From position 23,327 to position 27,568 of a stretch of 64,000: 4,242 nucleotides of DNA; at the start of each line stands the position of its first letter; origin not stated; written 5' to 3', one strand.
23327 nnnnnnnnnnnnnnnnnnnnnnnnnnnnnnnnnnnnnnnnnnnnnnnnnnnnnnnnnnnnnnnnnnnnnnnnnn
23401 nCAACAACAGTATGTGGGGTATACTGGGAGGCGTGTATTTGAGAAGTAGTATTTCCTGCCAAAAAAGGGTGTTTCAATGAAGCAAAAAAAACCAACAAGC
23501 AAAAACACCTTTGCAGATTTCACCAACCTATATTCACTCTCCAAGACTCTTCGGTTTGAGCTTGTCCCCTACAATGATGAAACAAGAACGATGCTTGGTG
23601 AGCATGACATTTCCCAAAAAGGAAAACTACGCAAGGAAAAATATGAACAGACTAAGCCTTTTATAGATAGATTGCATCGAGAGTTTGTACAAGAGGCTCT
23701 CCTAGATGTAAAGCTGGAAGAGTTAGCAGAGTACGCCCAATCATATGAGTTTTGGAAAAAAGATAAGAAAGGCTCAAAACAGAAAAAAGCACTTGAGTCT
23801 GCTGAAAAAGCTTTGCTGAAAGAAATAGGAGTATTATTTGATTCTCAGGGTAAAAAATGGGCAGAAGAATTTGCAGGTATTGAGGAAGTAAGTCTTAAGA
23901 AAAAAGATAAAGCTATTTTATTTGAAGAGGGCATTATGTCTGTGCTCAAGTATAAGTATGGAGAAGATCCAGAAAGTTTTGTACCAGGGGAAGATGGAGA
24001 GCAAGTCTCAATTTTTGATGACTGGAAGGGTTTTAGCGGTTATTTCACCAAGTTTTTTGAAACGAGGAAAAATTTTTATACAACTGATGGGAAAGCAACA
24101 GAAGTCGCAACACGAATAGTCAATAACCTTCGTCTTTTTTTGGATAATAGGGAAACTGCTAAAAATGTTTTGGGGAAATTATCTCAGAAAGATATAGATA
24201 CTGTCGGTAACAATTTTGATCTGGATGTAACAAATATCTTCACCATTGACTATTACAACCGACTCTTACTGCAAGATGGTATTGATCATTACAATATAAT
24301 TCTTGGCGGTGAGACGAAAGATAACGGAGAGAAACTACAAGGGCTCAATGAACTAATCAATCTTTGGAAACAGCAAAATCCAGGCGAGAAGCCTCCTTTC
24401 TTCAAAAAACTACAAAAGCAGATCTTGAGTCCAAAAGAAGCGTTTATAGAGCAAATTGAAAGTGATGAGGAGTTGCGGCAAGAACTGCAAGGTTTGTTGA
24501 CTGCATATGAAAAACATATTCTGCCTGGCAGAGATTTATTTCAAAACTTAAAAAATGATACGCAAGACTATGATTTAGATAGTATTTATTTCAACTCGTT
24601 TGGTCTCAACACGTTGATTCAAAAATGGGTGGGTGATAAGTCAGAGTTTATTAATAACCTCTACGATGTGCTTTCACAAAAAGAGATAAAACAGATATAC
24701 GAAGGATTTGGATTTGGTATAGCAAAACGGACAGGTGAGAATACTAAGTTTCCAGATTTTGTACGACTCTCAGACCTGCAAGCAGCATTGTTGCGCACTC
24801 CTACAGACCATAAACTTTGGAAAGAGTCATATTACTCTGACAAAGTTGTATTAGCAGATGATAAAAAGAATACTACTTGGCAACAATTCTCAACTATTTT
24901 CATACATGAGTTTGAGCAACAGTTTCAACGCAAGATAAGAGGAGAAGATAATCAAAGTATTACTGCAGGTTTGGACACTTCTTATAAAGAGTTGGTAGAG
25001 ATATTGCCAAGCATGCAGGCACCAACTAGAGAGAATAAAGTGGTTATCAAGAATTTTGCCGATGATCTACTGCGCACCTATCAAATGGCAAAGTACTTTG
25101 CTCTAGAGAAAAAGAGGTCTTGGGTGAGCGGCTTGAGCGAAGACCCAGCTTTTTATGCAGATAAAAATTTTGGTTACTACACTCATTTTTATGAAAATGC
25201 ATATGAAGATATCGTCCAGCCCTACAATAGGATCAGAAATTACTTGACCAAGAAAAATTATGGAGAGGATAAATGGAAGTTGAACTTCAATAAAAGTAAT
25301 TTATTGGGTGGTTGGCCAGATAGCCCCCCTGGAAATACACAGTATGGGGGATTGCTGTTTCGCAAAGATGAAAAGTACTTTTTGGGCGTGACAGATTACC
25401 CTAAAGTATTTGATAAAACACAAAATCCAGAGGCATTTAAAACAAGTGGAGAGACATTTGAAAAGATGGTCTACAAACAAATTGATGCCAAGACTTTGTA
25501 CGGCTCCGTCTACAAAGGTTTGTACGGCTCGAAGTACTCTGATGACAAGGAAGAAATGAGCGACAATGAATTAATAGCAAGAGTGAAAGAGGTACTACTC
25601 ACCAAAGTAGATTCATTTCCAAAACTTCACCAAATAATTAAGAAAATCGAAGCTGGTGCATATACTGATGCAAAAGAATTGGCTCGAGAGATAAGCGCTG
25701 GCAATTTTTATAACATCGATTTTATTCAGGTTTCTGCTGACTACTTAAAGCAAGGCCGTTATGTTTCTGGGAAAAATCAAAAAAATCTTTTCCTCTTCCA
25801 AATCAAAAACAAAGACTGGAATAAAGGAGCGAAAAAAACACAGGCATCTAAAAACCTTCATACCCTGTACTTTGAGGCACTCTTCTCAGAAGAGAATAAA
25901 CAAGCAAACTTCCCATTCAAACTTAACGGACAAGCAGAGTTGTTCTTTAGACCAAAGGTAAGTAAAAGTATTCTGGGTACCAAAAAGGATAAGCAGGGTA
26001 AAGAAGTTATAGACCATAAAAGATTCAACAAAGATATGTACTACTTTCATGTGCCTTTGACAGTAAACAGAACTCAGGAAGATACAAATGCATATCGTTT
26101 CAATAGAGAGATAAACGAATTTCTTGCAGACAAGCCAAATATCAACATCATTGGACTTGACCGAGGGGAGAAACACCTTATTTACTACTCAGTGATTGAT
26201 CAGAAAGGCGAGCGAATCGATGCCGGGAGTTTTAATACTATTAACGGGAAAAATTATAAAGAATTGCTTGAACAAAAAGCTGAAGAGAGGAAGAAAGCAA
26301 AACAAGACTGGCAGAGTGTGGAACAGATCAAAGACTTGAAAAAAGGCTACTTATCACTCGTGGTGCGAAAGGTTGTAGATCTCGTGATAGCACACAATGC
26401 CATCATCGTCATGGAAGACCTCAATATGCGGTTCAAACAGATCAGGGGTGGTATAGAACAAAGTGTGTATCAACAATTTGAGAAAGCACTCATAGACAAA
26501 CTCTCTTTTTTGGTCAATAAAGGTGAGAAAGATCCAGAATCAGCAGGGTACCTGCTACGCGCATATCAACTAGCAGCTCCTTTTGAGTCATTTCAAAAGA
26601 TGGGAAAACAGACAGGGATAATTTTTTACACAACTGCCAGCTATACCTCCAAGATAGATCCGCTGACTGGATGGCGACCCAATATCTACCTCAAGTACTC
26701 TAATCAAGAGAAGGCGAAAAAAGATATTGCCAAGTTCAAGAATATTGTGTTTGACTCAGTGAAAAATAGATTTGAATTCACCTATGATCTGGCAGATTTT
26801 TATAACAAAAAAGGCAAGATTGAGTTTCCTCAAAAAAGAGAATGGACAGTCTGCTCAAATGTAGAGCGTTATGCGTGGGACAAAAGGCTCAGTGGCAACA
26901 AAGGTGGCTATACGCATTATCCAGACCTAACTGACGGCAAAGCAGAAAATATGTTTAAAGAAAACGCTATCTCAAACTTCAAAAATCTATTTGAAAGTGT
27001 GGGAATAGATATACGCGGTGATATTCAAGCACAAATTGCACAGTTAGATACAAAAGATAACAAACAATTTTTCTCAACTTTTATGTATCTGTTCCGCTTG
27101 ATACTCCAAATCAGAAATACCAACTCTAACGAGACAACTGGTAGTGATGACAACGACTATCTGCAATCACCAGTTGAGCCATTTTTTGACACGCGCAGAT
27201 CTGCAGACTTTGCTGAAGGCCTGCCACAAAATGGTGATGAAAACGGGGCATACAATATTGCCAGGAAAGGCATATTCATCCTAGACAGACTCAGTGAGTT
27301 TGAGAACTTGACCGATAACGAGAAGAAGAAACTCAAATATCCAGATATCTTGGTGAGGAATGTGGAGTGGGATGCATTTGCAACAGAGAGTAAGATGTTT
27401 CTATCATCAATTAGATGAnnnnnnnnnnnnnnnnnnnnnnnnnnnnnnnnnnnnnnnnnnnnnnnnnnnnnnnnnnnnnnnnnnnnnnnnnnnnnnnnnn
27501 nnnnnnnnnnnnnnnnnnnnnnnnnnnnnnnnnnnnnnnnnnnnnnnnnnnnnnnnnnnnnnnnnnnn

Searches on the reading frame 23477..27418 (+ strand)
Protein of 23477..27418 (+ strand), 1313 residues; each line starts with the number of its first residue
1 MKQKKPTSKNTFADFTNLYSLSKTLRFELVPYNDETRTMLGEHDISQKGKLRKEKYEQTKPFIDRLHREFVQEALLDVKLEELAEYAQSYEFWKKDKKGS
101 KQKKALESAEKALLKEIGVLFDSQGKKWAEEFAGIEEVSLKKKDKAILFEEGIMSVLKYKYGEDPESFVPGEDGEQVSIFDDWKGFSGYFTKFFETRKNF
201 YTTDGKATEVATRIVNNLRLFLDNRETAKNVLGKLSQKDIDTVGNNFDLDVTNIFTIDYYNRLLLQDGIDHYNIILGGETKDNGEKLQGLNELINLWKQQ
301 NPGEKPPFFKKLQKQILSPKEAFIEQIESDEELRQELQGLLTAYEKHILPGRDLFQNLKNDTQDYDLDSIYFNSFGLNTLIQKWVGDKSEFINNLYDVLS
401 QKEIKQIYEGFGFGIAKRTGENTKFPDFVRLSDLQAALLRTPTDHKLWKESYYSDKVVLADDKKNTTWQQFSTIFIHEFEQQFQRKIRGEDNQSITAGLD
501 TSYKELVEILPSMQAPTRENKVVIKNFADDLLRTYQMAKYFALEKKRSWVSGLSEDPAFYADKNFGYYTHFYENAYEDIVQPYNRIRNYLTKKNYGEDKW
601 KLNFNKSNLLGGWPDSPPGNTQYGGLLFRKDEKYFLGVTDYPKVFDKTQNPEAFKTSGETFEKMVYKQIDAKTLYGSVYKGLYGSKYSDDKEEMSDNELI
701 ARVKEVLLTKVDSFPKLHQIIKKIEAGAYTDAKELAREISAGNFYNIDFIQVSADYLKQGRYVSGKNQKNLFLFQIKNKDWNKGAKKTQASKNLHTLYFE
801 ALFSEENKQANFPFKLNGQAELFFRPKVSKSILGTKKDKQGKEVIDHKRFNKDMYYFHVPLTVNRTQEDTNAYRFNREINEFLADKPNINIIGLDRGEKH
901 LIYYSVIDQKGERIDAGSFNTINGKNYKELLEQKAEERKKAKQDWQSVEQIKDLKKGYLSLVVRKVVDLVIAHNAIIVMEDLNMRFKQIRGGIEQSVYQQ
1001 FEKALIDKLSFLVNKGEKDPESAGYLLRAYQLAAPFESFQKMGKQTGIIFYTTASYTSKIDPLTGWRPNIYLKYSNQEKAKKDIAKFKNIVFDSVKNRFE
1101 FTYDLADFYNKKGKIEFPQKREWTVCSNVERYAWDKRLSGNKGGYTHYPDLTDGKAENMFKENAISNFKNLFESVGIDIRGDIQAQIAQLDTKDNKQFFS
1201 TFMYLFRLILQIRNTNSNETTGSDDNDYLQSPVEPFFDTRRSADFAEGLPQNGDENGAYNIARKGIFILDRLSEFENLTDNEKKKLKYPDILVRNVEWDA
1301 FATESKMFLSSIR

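Call 7: search_protein_families(library=pfam, proteins=[window:23477-27418:+])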
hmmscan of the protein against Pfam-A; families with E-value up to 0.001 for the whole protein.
window:23477-27418:+ (1313 aa): 3 families
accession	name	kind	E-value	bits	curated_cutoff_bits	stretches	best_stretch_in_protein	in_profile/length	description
PF18516.7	RuvC_1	-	2.3e-80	269.8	26.2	1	874-1304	6-241/244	RuvC nuclease domain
PF18501.6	REC1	-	1.9e-46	159.5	37.4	1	58-316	2-250/250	Alpha helical recognition lobe domain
PF18510.6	NUC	-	9.3e-25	88.5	25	1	1060-1234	1-151/162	Nuclease domain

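Call 36: search_solved_structures(query=window:23477-27418:+, max_evalue=1e-10)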
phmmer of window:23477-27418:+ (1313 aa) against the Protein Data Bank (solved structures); distinct sequences matched with E-value up to 1e-10: 26.
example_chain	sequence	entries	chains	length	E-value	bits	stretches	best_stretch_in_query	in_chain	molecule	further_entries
8qwd_A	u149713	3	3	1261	7.5e-156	524.1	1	11-1306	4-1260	ReChb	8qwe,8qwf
8kgf_A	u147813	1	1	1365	8.1e-138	464.4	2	842-1288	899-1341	CRISPR-associated endonuclease Cas12a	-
6iv6_A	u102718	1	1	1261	4.4e-126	425.5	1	12-1283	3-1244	nuclease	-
5ng6_A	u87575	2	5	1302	1.4e-124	420.5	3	729-1296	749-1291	CRISPR-associated endonuclease Cpf1 | CRISPR-associated endonuclease Cas12a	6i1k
5mga_A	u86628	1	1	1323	4.1e-124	419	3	729-1298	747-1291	CRISPR-associated endonuclease Cpf1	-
6i1l_A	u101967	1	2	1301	4.8e-124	418.8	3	729-1296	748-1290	CRISPR-associated endonuclease Cas12a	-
6gtc_A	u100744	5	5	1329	5.8e-124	418.5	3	729-1298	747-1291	CRISPR-associated endonuclease Cas12a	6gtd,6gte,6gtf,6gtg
8y0b_A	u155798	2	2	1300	9.8e-124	417.7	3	729-1296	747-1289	CRISPR-associated endonuclease Cas12a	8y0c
9mkt_A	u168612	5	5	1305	1.1e-123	417.5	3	729-1296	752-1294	CRISPR-associated endonuclease Cas12a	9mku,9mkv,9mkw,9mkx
5nfv_A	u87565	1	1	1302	1.7e-123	417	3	729-1296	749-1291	CRISPR-associated endonuclease Cpf1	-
8sfi_A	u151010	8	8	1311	3.2e-120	406.1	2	841-1278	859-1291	CRISPR-associated endonuclease Cas12a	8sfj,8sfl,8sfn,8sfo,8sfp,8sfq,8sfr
5b43_A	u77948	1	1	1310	5.9e-120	405.2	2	841-1278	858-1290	CRISPR-associated endonuclease Cpf1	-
8sfh_A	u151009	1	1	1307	6.9e-120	405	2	841-1278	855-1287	CRISPR-associated endonuclease Cas12a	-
22fn_A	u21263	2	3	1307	9.1e-120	404.6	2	841-1278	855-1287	CRISPR-associated endonuclease Cas12a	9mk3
5xh6_A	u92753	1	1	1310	9.4e-120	404.5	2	841-1278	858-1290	CRISPR-associated endonuclease Cpf1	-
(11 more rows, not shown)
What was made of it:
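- Closest known: Type V-A. Same: Regular spacers are 25-32 nt. Solved Cas12a structures match at E = 1e-116 to 1e-156 (call 36).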

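Call 37: search_protein_families(library=ncbifam, proteins=[window:23477-27418:+], max_evalue=0.01)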
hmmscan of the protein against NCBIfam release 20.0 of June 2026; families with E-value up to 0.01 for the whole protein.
window:23477-27418:+ (1313 aa): 2 families
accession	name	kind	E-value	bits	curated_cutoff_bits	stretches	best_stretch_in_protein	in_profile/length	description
TIGR04330.1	cas_Cpf1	equivalog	3.4e-217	724.1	300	2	839-1287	848-1274/1288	type V CRISPR-associated protein Cas12a/Cpf1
NF045604.1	cas_Cas12e_CasX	equivalog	2.7e-15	55.7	200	1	844-1130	565-815/886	type V CRISPR RNA-guided endonuclease Cas12e/CasX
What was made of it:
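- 23477..27418 (+): cas12a (1313 aa), intact. Matches TIGR04330 cas_Cpf1 at 724 bits (cut-off 300) and Pfam REC1, RuvC_1 and NUC (calls 7, 37).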

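Call 38: search_protein_families(library=padloc, proteins=[window:23477-27418:+], max_evalue=0.01)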
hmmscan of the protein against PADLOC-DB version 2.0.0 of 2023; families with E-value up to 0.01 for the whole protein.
window:23477-27418:+ (1313 aa): 17 families
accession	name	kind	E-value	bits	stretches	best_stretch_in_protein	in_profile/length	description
PDLC01231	Cas12a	-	0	1017.6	1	10-1305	2-1146/1147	Cas12a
PDLC01229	Cas12a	-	5.3e-297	986.5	1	10-1304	2-1139/1141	CAS-V-A; effector__SPE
PDLC01244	Cas12a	-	4.9e-268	890.7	3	926-1303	967-1331/1333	Cas12a_M62_V-A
PDLC01228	Cas12a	-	3.4e-252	838.1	1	11-1305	3-1229/1233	Cas12a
PDLC01227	Cas12a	-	9e-218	724.1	2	839-1287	848-1274/1288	"CRISPR-associated protein Cpf1, subtype PREFRAN"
PDLC01233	Cas12a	-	1.6e-208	693.5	3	842-1287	814-1222/1241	Cas12a_M11_V-A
PDLC01236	Cas12a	-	3.3e-196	652.7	1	11-1303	3-1270/1273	Cas12a_M28_V-A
PDLC01234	Cas12a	-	2e-194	646.7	1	10-1306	2-1234/1237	Cas12a_M13_V-A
PDLC01235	Cas12a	-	1.2e-191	638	1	14-1277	3-1156/1159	Cas12a_M26_V-A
PDLC01238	Cas12a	-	2.2e-170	566.9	1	12-1307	2-1287/1289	Cas12a_M29_V-A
PDLC01241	Cas12a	-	8.5e-170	564.8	1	9-1303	3-1234/1236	Cas12a_M58_V-A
PDLC01242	Cas12a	-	5.6e-163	542.4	2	843-1277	828-1244/1266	Cas12a_M59_V-A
PDLC01239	Cas12a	-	2.8e-152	507.2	3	842-1305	858-1307/1311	Cas12a_M31_V-A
PDLC01240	Cas12a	-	1.9e-132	441.5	2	842-1302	872-1329/1363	Cas12a_M57_V-A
PDLC01243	Cas12a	-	7e-68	227.3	2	841-1137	840-1136/1259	Cas12a_M61_V-A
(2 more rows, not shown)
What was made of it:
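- On Type V-A CRISPR-Cas: PADLOC Cas12a at 1017 bits (calls 7, 37, 38).
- System identity: calls 7, 37, 38, 36.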

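Call 40: find_related_loci(query=window:23477-27418:+, collection=metagenome_contigs, flank=8000)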
Query window:23477-27418:+ (1313 aa) in metagenome_contigs; peptide patterns used: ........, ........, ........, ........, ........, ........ (x = any residue, [..] = any of these).
40 stretches matched a pattern, but none encodes a relative of the query by tblastn (E <= 1e-3).
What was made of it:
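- Tried and rejected: Cas12a against JGI metagenome contigs found no relative (call 40).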

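Call 64: find_homologous_proteins(query=window:23477-27418:+, max_evalue=1e-30)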
Query window:23477-27418:+ (1313 aa): 305 proteins with E <= 1e-30 among 8000 candidates; the best 120 are listed.
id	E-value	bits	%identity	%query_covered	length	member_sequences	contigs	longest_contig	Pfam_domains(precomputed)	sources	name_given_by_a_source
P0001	0.0e+0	2971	100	100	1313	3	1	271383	PF18510.8,PF18501.8,PF18516.8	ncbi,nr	ncbi:MAG: type V CRISPR-associated protein Cas12a/Cpf1 [Pseudomonadales bacterium]|nr:type V CRISPR-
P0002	0.0e+0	1327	52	99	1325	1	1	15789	PF18510.8,PF18501.8,PF18516.8,PF21918.3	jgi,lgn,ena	-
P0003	0.0e+0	1312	51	99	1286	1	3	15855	PF18510.8,PF18501.8,PF18516.8,PF21918.3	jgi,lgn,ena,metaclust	metaclust:\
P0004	0.0e+0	1299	50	99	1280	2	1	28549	PF18510.8,PF18501.8,PF18516.8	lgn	-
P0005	0.0e+0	1292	50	99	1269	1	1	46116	PF18510.8,PF18501.8,PF18516.8,PF21918.3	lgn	-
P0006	0.0e+0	1281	51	99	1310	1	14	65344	PF18510.8,PF18501.8,PF18516.8,PF21918.3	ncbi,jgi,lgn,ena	-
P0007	0.0e+0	1277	49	99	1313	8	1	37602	PF18510.8,PF18501.8,PF18516.8,PF21918.3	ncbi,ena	-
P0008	0.0e+0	1275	50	99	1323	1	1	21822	PF18510.8,PF18501.8,PF18516.8,PF21918.3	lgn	-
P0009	0.0e+0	1274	49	99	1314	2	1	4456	PF18510.8,PF18501.8,PF18516.8,PF21918.3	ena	-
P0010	0.0e+0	1193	48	98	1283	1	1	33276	PF18510.8,PF22222.2,PF18501.8,PF18516.8,PF21918.3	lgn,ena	-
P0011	0.0e+0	1186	48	99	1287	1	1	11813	PF18510.8,PF18501.8,PF18516.8,PF21918.3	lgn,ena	-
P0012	0.0e+0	1181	48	99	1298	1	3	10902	PF18510.8,PF22222.2,PF18501.8,PF18516.8,PF21918.3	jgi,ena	-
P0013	0.0e+0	1169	47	99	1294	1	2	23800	PF18510.8,PF22222.2,PF18501.8,PF18516.8,PF21918.3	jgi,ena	-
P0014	0.0e+0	1159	47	98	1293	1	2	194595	PF18510.8,PF22222.2,PF18501.8,PF18516.8,PF21918.3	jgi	jgi:hypothetical protein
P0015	0.0e+0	1157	47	98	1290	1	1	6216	PF18510.8,PF18501.8,PF18516.8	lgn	-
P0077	0.0e+0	1017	51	43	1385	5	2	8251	PF18510.8,PF22222.2,PF18501.8,PF18516.8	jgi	-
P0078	0.0e+0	1017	54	44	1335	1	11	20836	PF18510.8,PF22222.2,PF18501.8,PF18516.8,PF21918.3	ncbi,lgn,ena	-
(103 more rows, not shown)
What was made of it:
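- Closest known: Type V-A. Same: The nearest natural homologues, at 44-52% identity, are mostly from CPR MAGs (call 64).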

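Call 65: find_encoding_contigs(protein=P0001, flank=10000, max_places=10)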
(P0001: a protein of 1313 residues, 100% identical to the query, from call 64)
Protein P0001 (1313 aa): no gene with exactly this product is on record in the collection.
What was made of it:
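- Tried and rejected: The look-up of P0001's contig is not on record (call 65).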

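Call 66: list_cluster_members(proteins=[P0001])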
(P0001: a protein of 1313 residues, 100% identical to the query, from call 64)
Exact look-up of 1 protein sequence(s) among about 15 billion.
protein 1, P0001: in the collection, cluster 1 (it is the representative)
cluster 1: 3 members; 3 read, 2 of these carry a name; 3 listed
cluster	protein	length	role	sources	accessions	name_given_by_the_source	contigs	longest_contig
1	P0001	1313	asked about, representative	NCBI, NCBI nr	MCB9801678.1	MAG: type V CRISPR-associated protein Cas12a/Cpf1 [Pseudomonadales bacterium] | type V CRISPR-associated protein Cas12a/Cpf1 [Pseudomonadales bacterium]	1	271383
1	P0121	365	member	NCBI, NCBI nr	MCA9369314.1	hypothetical protein KC721_03370, partial [Candidatus Woesebacteria bacterium] | hypothetical protein [Candidatus Woesebacteria bacterium]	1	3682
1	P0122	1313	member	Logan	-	-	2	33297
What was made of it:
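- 23477..27418 (+): It is 100% identical to NCBI MCB9801678.1 (calls 64, 66).
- The window's Cas12a equals MCB9801678.1, which lies on a single contig of 271,383 bp (calls 64, 66).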

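Call 76: find_encoding_contigs(protein=P0006, flank=8000, max_places=4)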
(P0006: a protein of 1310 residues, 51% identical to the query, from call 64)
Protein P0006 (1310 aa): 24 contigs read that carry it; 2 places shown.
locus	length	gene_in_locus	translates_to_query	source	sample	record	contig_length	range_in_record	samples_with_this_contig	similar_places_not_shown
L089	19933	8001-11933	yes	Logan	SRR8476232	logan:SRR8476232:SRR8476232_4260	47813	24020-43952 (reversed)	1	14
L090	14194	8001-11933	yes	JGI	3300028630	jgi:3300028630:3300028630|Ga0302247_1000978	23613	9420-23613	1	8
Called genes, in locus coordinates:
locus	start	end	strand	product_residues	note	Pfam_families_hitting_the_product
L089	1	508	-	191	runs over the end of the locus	PF04011:LemA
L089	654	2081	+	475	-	PF02878:PGM_PMM_I, PF02879:PGM_PMM_II, PF02880:PGM_PMM_III, PF00408:PGM_PMM_IV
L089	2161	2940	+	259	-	PF01177:Asp_Glu_race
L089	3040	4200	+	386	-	PF02163:Peptidase_M50, PF17820:PDZ_6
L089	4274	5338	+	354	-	PF02912:Phe_tRNA-synt_N, PF01409:tRNA-synt_2d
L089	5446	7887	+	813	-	PF01588:tRNA_bind, PF03483:B3_4, PF03484:B5, PF17759:tRNA_synthFbeta, PF03147:FDX-ACB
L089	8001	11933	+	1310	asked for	PF18501:REC1, PF21918:cas_Cpf1_2nd, PF18516:RuvC_1, PF18510:NUC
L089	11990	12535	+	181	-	PF01930:Cas_Cas4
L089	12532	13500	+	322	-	PF01867:Cas_Cas1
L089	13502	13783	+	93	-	PF09827:CRISPR_Cas2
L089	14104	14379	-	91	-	PF22277:EncFtn-like (weak), PF02915:Rubrerythrin (faint)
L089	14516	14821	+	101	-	-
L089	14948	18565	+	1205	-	PF02811:PHP, PF07733:DNA_pol3_alpha, PF17657:DNA_pol3_finger, PF14579:HHH_6, PF01336:tRNA_anti-codon (weak)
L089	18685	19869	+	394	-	-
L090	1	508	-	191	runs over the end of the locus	PF04011:LemA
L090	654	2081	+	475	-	PF02878:PGM_PMM_I, PF02879:PGM_PMM_II, PF02880:PGM_PMM_III, PF00408:PGM_PMM_IV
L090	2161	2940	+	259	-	PF01177:Asp_Glu_race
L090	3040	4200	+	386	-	PF02163:Peptidase_M50, PF17820:PDZ_6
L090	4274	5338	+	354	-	PF02912:Phe_tRNA-synt_N, PF01409:tRNA-synt_2d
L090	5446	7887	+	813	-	PF01588:tRNA_bind, PF03483:B3_4, PF03484:B5, PF17759:tRNA_synthFbeta, PF03147:FDX-ACB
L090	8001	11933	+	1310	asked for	PF18501:REC1, PF21918:cas_Cpf1_2nd, PF18516:RuvC_1, PF18510:NUC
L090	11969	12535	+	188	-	PF01930:Cas_Cas4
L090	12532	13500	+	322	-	PF01867:Cas_Cas1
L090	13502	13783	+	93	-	PF09827:CRISPR_Cas2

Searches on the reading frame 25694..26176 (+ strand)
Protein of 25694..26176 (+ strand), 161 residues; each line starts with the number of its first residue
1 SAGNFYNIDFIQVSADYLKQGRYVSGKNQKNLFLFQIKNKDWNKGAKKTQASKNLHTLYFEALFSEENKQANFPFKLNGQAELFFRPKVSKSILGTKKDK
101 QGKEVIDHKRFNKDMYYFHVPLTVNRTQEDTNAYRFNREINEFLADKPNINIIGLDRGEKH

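Call 61: search_solved_structures(query=window:25694-26176:+, max_evalue=1e-15, show_alignments=5)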
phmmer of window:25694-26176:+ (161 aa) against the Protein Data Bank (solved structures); distinct sequences matched with E-value up to 1e-15: 20.
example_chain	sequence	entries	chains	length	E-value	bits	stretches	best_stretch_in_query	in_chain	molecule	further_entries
8kgf_A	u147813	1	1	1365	2.3e-23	86.3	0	31-89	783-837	CRISPR-associated endonuclease Cas12a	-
8sfh_A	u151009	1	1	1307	2.7e-23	86.1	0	28-104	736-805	CRISPR-associated endonuclease Cas12a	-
5xh7_A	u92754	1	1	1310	2.7e-23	86.1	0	28-104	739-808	CRISPR-associated endonuclease Cpf1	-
5b43_A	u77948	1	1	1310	2.7e-23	86.1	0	28-104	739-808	CRISPR-associated endonuclease Cpf1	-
8sfi_A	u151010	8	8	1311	2.8e-23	86.1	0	28-104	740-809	CRISPR-associated endonuclease Cas12a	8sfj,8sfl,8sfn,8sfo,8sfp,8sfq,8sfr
5xh6_A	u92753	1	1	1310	2.8e-23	86.1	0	28-104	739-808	CRISPR-associated endonuclease Cpf1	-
9cjh_A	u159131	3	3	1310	2.8e-23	86.1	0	28-104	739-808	CRISPR-associated endonuclease Cas12a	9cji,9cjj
5kk5_A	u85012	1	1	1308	2.8e-23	86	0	28-104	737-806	CRISPR-associated endonuclease Cpf1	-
6iv6_A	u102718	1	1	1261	4.3e-23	85.5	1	6-161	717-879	nuclease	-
22fn_A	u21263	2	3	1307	8.1e-23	84.6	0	28-104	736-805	CRISPR-associated endonuclease Cas12a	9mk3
5mga_A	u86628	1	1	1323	9.9e-21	77.8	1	14-161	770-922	CRISPR-associated endonuclease Cpf1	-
8y0b_A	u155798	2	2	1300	1.3e-20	77.4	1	14-161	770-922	CRISPR-associated endonuclease Cas12a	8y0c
6i1l_A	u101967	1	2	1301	1.3e-20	77.4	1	14-161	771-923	CRISPR-associated endonuclease Cas12a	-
5nfv_A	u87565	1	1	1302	1.3e-20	77.4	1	14-161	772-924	CRISPR-associated endonuclease Cpf1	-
5ng6_A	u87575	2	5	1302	1.3e-20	77.4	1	14-161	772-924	CRISPR-associated endonuclease Cpf1 | CRISPR-associated endonuclease Cas12a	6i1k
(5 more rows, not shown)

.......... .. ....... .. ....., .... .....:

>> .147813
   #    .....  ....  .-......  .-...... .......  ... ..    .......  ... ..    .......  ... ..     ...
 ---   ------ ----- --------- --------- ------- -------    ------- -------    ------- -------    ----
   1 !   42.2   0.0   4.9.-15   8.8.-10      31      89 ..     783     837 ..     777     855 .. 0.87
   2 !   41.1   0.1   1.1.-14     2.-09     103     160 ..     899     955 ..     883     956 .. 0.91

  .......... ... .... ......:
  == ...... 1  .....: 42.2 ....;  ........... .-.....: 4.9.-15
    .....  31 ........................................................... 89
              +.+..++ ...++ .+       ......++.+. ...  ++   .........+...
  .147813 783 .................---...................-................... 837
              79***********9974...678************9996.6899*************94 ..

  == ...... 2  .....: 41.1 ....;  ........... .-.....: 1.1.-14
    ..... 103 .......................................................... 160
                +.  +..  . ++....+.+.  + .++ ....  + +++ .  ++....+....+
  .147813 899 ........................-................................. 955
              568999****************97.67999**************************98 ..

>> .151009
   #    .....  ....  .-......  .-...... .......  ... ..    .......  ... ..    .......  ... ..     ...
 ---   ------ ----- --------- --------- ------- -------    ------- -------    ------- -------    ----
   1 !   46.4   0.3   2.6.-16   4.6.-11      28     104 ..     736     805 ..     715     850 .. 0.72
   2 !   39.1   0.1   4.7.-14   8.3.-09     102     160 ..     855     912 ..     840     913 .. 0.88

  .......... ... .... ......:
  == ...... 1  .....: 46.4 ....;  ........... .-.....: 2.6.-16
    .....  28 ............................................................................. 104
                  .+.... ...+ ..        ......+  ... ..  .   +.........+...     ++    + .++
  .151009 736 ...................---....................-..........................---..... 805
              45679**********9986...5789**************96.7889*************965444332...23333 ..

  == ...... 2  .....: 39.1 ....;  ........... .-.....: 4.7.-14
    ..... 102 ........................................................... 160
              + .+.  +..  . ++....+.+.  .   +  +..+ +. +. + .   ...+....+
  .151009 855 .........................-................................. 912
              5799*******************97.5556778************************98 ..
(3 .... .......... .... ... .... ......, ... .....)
